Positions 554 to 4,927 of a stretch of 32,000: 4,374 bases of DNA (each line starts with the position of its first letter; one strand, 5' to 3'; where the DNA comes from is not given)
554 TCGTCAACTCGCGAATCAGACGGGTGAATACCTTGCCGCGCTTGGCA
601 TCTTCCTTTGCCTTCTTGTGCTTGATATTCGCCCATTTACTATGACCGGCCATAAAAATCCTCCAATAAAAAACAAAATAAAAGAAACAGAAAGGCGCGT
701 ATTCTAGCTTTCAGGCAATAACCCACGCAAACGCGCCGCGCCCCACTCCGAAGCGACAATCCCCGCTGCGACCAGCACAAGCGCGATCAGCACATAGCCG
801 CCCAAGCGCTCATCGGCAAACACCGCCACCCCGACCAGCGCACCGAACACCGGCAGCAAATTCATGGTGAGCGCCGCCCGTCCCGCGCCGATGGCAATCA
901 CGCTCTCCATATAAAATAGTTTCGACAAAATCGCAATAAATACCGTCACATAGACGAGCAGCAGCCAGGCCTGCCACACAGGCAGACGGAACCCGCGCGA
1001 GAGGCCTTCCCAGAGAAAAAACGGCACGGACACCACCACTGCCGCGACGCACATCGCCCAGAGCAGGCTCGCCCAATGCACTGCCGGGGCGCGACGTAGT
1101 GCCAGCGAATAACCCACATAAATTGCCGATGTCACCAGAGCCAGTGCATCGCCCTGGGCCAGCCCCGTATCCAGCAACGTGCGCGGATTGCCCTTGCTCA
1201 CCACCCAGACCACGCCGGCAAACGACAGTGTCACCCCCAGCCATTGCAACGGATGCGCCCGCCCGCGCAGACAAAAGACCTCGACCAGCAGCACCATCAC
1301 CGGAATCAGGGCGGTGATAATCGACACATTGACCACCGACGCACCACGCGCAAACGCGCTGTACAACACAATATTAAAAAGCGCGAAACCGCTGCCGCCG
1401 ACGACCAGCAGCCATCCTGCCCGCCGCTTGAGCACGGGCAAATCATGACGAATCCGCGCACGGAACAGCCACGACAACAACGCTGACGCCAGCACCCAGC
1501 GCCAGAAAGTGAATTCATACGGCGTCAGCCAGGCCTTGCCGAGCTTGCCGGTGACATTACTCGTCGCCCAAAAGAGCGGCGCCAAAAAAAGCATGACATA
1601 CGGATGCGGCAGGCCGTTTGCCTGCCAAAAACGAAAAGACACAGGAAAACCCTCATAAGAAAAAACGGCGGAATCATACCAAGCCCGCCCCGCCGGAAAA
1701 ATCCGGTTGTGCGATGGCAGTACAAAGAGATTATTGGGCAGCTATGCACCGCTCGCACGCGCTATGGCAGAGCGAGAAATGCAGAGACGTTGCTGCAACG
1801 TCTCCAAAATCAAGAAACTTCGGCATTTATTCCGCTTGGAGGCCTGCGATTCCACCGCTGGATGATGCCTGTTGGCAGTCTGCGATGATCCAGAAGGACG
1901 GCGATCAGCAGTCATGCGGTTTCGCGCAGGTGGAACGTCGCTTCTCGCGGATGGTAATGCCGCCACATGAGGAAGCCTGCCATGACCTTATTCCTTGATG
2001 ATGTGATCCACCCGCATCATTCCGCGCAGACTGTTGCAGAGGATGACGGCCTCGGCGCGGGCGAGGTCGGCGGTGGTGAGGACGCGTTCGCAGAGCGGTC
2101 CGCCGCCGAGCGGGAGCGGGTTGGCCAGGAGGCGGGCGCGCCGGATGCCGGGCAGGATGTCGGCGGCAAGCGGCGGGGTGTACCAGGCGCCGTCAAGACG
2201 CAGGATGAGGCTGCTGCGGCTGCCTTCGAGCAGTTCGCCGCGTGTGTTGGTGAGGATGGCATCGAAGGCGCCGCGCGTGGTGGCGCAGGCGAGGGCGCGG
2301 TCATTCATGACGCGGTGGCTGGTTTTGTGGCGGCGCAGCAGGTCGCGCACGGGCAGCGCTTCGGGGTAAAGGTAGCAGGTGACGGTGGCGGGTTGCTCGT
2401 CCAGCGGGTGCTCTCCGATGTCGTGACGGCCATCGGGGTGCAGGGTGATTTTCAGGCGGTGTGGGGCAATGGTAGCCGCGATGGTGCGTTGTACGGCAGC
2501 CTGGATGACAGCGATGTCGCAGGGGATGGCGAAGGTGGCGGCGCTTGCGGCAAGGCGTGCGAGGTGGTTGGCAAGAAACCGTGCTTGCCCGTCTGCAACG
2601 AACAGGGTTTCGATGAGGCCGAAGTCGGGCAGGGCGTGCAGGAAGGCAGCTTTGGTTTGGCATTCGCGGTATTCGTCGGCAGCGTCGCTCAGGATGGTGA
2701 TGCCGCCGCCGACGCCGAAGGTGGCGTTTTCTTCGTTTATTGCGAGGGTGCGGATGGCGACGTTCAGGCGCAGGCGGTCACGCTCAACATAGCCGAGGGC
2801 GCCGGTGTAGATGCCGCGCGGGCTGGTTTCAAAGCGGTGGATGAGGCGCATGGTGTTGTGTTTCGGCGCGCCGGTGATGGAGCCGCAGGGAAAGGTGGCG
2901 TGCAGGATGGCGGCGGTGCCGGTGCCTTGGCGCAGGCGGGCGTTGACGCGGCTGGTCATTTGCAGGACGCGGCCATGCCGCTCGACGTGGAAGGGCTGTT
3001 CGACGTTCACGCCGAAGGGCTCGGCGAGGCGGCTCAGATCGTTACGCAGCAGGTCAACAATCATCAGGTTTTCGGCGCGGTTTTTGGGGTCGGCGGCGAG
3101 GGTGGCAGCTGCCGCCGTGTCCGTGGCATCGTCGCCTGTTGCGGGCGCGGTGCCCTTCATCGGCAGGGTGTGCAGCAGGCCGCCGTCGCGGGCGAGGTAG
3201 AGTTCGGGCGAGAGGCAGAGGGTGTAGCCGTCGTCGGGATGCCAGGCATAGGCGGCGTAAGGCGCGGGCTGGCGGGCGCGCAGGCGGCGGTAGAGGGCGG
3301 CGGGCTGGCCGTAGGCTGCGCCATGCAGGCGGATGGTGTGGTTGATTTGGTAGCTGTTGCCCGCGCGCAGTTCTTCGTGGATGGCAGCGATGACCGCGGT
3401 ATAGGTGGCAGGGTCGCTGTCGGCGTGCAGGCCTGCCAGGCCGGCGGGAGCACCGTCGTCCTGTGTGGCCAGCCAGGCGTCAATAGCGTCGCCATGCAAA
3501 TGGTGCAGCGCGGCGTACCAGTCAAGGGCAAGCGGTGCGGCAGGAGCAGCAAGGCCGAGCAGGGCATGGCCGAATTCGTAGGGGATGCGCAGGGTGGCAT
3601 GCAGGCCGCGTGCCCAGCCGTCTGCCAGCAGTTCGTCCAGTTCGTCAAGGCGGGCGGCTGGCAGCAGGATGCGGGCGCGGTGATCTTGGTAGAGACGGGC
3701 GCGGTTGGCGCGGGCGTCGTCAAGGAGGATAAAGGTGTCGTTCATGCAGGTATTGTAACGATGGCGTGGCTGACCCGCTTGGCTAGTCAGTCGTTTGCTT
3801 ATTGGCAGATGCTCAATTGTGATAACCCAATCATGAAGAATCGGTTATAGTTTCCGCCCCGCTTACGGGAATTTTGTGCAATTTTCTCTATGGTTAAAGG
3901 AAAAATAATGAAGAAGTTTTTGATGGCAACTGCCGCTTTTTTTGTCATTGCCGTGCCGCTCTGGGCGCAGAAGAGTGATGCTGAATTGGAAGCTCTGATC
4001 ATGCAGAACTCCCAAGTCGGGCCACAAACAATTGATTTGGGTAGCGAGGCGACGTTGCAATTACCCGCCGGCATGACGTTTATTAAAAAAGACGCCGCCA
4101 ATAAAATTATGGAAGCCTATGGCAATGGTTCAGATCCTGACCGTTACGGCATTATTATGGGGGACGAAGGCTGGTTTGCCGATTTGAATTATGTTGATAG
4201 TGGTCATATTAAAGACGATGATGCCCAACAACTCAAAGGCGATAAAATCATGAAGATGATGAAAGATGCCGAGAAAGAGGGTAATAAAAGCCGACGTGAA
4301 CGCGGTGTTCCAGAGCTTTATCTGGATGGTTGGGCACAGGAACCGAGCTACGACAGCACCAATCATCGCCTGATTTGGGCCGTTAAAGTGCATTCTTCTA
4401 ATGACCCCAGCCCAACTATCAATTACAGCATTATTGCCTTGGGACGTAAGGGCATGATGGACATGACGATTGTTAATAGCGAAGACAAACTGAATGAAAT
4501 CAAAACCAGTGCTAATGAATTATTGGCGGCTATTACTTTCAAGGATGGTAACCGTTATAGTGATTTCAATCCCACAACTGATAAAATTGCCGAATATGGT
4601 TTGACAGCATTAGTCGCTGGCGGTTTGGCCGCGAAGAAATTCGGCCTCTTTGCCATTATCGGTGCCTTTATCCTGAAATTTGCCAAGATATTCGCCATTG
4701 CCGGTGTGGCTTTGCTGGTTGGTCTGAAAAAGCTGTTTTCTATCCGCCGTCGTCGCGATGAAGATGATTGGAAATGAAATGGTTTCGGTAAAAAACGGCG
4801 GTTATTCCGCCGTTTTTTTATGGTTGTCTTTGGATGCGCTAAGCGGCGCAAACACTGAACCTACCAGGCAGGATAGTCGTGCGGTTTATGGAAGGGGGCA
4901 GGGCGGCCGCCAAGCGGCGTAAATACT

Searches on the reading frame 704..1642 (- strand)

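Call 61: search_protein_families(library=pfam, proteins=[window:704-1642:-], max_evalue=0.00001)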
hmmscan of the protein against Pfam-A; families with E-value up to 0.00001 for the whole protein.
window:704-1642:- (312 aa): 1 family
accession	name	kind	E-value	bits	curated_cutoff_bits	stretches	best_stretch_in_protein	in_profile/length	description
PF00892.27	EamA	-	6.2e-28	98.2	28.2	2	15-148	4-134/135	EamA-like transporter family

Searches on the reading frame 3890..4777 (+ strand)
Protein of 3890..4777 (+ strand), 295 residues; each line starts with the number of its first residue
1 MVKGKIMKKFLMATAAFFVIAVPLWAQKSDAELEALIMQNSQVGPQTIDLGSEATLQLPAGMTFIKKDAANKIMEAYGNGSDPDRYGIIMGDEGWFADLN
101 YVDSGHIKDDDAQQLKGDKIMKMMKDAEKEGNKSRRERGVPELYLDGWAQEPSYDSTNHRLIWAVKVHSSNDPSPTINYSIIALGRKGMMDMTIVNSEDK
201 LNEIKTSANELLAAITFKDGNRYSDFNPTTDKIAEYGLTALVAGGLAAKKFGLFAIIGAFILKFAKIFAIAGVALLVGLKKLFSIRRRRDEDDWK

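Call 61: search_protein_families(library=pfam, proteins=[window:3890-4777:+], max_evalue=0.00001)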
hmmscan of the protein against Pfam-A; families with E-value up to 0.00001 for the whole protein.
window:3890-4777:+ (295 aa): 1 family
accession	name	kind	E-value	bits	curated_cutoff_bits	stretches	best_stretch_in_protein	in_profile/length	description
PF09935.14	DUF2167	-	7e-75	251.8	25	1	43-269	2-234/238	Protein of unknown function (DUF2167)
